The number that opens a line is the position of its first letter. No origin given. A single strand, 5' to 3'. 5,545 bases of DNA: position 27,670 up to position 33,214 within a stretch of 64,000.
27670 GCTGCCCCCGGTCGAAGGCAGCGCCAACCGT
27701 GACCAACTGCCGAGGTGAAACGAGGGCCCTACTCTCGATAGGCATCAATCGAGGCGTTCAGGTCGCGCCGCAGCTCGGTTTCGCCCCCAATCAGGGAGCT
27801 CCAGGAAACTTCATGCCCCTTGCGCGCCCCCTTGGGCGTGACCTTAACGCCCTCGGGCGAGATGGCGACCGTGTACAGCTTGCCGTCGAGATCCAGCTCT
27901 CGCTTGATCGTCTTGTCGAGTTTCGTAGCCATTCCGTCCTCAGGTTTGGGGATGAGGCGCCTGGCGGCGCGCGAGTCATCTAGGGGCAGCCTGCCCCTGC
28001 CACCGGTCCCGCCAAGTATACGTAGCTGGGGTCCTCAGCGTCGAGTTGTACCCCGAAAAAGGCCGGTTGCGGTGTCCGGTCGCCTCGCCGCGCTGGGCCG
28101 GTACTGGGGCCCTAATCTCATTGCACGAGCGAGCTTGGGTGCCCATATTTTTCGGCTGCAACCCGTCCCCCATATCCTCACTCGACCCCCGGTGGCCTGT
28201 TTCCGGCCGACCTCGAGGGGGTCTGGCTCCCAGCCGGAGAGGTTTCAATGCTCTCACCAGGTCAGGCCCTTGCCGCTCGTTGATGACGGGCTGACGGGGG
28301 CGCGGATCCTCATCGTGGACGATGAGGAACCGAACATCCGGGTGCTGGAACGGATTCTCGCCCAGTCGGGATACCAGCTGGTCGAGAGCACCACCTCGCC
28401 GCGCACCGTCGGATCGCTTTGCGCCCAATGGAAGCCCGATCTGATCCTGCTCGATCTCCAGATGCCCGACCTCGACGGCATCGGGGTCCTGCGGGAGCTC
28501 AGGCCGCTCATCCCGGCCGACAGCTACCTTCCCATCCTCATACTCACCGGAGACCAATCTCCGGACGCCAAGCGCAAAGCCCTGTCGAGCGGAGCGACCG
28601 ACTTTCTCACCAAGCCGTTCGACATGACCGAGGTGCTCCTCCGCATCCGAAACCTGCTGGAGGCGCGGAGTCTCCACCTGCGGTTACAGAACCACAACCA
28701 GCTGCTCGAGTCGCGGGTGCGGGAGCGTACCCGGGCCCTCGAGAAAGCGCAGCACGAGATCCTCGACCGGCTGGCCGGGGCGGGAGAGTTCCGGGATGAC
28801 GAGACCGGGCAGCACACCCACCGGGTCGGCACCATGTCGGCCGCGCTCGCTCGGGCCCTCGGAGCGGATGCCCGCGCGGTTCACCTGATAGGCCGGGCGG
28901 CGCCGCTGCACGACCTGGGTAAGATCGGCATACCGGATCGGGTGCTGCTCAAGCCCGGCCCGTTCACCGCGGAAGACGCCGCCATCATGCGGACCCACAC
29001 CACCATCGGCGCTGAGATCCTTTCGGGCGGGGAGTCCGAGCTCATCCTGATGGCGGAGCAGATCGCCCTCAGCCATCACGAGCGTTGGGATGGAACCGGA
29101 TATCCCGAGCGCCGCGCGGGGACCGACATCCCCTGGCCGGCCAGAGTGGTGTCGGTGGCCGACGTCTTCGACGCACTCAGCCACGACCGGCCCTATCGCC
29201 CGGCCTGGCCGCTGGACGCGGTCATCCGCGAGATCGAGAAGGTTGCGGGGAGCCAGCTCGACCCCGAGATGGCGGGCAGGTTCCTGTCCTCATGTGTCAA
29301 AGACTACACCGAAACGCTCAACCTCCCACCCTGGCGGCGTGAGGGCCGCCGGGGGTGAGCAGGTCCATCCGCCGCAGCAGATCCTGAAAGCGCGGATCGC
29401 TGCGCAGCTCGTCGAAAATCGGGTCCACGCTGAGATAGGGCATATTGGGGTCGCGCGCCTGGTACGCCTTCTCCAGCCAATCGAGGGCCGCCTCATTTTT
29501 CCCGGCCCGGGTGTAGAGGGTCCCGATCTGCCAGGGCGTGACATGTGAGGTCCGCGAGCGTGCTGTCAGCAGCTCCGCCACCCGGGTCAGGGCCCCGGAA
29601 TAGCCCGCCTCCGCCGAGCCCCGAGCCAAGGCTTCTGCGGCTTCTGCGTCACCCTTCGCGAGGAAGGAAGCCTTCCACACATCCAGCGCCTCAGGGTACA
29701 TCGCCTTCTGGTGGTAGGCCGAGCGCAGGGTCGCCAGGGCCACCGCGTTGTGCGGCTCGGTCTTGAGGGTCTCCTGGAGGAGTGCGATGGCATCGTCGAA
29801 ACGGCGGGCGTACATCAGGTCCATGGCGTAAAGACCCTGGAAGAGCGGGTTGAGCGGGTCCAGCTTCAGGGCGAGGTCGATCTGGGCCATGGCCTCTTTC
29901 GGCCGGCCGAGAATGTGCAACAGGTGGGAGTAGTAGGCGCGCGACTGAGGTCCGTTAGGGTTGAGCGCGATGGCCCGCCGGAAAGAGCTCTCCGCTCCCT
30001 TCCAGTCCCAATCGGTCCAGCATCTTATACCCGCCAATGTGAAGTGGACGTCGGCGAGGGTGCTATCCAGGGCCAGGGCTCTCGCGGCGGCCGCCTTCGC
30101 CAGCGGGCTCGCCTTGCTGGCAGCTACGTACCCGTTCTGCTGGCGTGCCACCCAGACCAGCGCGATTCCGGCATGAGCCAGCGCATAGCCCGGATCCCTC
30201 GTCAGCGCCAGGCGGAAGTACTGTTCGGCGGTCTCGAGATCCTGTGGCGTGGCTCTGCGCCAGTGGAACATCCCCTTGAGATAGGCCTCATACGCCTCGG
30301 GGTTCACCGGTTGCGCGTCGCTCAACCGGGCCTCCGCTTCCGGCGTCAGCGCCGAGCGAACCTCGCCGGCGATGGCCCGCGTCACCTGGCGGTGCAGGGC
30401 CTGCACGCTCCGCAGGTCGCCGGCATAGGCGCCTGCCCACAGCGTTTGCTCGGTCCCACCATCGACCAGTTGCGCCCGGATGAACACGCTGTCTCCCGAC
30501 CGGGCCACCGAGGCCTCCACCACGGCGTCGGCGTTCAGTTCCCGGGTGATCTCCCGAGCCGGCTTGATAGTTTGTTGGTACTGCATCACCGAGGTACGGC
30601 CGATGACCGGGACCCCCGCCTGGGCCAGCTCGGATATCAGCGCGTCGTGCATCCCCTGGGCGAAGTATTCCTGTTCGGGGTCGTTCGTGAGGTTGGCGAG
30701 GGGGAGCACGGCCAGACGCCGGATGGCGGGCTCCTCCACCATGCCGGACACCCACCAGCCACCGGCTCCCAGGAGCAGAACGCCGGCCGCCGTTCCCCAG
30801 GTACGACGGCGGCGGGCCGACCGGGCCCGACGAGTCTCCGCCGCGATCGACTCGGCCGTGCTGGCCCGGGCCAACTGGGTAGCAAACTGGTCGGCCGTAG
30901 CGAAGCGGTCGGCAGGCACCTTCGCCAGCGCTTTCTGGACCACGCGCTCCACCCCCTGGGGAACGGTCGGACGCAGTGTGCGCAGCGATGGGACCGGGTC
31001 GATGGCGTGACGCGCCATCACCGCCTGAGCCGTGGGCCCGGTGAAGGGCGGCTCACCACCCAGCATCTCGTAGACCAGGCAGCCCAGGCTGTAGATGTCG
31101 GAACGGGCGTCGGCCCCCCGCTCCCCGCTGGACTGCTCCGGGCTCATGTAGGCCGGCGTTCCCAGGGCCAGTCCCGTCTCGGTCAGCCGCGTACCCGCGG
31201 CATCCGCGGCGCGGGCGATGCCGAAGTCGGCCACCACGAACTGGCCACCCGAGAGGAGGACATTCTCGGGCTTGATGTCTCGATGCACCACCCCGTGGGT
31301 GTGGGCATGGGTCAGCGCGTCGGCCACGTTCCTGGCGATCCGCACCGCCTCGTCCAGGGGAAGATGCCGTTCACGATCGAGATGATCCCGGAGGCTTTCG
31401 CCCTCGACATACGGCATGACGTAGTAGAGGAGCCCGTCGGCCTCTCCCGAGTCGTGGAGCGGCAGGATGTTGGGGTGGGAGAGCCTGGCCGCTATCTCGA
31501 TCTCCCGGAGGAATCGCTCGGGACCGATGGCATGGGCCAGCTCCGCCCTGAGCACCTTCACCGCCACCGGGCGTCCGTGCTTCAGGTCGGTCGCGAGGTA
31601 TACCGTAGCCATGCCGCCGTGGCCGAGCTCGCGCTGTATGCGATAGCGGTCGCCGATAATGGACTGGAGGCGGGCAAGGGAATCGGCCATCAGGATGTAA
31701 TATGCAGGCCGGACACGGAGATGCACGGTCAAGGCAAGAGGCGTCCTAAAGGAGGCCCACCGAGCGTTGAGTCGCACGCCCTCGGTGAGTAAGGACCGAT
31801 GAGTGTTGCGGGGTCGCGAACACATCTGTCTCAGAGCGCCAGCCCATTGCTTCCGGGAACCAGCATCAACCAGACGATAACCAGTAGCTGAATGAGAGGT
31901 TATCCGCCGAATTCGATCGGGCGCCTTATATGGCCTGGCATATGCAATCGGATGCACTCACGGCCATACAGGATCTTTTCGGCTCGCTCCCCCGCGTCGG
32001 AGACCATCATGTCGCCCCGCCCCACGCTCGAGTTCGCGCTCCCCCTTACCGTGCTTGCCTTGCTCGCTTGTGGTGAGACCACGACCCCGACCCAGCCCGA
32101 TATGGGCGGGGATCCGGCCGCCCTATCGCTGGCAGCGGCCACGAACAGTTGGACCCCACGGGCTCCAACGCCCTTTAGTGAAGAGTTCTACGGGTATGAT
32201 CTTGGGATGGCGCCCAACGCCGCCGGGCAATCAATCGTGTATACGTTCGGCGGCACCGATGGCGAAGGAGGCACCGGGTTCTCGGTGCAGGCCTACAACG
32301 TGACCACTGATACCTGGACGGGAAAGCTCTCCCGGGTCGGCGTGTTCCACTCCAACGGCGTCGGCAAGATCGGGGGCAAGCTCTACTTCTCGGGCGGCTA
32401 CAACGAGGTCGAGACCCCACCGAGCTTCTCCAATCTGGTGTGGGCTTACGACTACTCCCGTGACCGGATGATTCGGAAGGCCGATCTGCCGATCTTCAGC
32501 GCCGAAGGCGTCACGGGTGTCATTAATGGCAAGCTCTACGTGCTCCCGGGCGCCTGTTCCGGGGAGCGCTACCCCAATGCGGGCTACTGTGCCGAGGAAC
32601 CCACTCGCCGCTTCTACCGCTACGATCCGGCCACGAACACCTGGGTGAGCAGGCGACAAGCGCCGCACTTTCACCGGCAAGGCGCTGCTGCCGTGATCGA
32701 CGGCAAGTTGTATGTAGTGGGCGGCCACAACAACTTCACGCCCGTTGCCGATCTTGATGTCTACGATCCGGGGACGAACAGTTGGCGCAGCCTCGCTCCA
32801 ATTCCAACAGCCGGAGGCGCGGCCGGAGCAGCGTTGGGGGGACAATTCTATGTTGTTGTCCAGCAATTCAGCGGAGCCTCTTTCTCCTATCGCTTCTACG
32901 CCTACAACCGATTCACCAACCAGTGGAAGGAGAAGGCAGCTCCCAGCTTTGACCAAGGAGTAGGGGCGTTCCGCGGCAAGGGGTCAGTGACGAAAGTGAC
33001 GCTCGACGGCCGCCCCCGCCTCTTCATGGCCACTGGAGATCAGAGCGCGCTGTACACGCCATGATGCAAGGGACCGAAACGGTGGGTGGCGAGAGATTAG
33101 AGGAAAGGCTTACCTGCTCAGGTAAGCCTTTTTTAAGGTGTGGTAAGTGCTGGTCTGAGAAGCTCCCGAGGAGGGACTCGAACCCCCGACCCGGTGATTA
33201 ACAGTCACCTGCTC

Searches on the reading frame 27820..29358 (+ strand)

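Call 7: search_protein_families(library=pfam, proteins=[window:27820-29358:+], max_evalue=0.001)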
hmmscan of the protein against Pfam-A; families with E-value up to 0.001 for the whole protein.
window:27820-29358:+ (512 aa): 3 families
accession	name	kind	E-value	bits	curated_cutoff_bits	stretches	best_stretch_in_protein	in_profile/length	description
PF13487.12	HD_5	-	1.4e-28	100.2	27.2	1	326-483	11-169/170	HD domain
PF00072.30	Response_reg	-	1.3e-24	87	30.2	1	163-276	1-110/111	Response regulator receiver domain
PF01966.28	HD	-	2.9e-18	66.7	22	1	330-452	2-115/116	HD domain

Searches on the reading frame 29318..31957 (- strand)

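Call 7: search_protein_families(library=pfam, proteins=[window:29318-31957:-], max_evalue=0.001)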
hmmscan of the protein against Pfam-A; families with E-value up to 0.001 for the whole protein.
window:29318-31957:- (879 aa): 13 families
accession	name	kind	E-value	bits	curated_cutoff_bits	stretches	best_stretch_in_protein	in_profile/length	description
PF00069.31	Pkinase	-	7.6e-52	176.7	31.7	1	105-355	1-255/263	Protein kinase domain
PF07714.23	PK_Tyr_Ser-Thr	-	2e-32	113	23.1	1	107-351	3-248/258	Protein tyrosine and serine/threonine kinase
PF14559.12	TPR_19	-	8e-10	39.4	25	2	651-711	6-66/68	Tetratricopeptide repeat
PF07719.23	TPR_2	-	4.7e-09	36.1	27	0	710-737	7-34/34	Tetratricopeptide repeat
PF00515.34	TPR_1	-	6.6e-09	35.6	27.8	0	811-831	7-27/34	Tetratricopeptide repeat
PF13181.12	TPR_8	-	3e-08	33.6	25.7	0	677-701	8-32/34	Tetratricopeptide repeat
PF13432.12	TPR_16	-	1.4e-07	32.2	32.7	0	711-752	4-46/65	Tetratricopeptide repeat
PF03109.22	ABC1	-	5.4e-06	26.2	22.9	0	180-252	146-218/244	ABC1 atypical kinase-like domain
PF23914.1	TPR_CcmH_CycH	-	7.9e-06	26.2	42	1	660-763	40-146/158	Cytochrome c-type biogenesis protein H TPR domain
PF01636.29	APH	-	8.8e-06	26.1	23.2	1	109-219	3-108/239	Phosphotransferase enzyme family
PF13428.12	TPR_14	-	1.8e-05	25.4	23.5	0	673-711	4-42/44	Tetratricopeptide repeat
PF13431.12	TPR_17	-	0.00014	22.3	24.4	0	659-689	2-32/34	Tetratricopeptide repeat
PF13176.12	TPR_7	-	0.00015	22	27.9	0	811-834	5-28/36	Tetratricopeptide repeat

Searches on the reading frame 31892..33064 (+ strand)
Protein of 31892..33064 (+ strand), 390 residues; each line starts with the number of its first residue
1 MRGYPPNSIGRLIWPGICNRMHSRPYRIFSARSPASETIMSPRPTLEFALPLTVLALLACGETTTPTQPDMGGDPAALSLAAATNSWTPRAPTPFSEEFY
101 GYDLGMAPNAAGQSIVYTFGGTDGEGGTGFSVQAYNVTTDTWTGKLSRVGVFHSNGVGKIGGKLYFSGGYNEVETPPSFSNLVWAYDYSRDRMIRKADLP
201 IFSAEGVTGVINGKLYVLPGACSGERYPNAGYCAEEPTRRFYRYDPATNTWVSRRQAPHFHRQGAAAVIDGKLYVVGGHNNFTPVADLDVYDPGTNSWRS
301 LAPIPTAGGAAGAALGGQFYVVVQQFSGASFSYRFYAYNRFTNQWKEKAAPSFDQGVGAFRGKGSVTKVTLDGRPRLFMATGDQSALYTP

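Call 7: search_protein_families(library=pfam, proteins=[window:31892-33064:+], max_evalue=0.001)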
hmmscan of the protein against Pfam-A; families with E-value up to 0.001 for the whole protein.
window:31892-33064:+ (390 aa): 9 families
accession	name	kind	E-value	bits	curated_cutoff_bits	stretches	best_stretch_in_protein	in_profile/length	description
PF01344.31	Kelch_1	-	9.5e-26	89.4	20.1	1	265-303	6-44/46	Kelch motif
PF13964.12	Kelch_6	-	3.2e-20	71.8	25.3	1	260-307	1-49/50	Kelch motif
PF24681.1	Kelch_KLHDC2_KLHL20_DRC7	-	5.1e-16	59.1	50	2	160-347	7-193/221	KLHDC2/KLHL20/DRC7 Kelch-repeats domain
PF07646.21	Kelch_2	-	3e-14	52.6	21.3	1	263-305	4-48/48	Kelch motif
PF25210.1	Kelch_FKB95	-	2.9e-13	50.5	70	1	229-325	48-150/268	FKB95, Kelch-repeats domain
PF13415.12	Kelch_3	-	9.7e-13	48.4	22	1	271-307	2-39/48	Galactose oxidase, central domain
PF24981.1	Beta-prop_ATRN-LZTR1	-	1.2e-12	48.1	50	1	84-281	76-282/289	Attractin/LZTR1 beta-propeller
PF13418.12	Kelch_4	-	2.3e-11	43.9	21.6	1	262-306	2-49/49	Galactose oxidase, central domain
PF24996.1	NANM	-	2.4e-08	33.7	45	1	206-281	57-127/350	N-acetylneuraminate epimerase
